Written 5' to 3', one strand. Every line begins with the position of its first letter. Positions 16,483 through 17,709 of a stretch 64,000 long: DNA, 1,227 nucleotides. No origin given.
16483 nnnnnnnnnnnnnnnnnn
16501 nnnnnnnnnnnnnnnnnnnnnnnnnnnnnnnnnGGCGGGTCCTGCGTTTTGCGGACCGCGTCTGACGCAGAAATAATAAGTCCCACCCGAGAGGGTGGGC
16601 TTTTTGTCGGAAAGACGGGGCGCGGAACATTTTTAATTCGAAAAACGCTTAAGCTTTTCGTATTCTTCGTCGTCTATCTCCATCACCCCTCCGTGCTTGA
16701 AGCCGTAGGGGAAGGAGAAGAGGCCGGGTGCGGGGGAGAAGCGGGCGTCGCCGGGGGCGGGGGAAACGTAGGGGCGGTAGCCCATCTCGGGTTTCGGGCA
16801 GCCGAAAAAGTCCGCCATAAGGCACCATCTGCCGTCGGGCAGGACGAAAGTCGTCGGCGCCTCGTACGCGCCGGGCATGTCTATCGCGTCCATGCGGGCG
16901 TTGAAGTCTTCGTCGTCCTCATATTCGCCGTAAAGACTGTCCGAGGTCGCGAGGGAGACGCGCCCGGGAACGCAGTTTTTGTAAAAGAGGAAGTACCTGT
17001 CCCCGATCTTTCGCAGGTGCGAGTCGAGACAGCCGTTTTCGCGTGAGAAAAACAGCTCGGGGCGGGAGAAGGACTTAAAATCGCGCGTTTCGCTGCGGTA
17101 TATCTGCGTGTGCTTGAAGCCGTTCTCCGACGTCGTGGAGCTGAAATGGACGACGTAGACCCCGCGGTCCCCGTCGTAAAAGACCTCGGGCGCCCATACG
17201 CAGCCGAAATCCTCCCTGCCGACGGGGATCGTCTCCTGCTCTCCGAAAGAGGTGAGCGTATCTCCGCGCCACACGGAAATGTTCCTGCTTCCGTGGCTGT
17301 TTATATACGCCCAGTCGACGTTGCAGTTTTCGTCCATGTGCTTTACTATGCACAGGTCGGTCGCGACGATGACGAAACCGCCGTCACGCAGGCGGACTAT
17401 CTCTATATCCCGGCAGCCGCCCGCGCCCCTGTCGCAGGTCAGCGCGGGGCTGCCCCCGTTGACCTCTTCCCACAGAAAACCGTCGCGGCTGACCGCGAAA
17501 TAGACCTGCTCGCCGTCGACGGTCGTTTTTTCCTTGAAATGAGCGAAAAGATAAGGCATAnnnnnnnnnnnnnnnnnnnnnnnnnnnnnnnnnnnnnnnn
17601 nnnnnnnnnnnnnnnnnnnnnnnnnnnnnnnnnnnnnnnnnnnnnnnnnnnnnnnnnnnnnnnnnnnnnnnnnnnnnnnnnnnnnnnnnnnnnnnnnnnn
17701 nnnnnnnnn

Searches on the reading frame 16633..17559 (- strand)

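Call 12: search_protein_families(library=pfam, proteins=[window:16633-17559:-], max_evalue=0.01)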
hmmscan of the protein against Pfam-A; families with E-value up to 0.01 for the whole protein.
window:16633-17559:- (308 aa): 0 families

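Call 78: search_protein_families(library=ncbifam, proteins=[window:16633-17559:-], max_evalue=0.001)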
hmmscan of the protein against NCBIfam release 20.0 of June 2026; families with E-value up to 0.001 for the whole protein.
window:16633-17559:- (308 aa): 1 family
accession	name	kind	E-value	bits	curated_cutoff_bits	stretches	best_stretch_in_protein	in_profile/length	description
NF052546.1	AlpArbfursidBAD1527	equivalog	2.1e-32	112.9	500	1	3-190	5-201/341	alpha-arabinofuranosidase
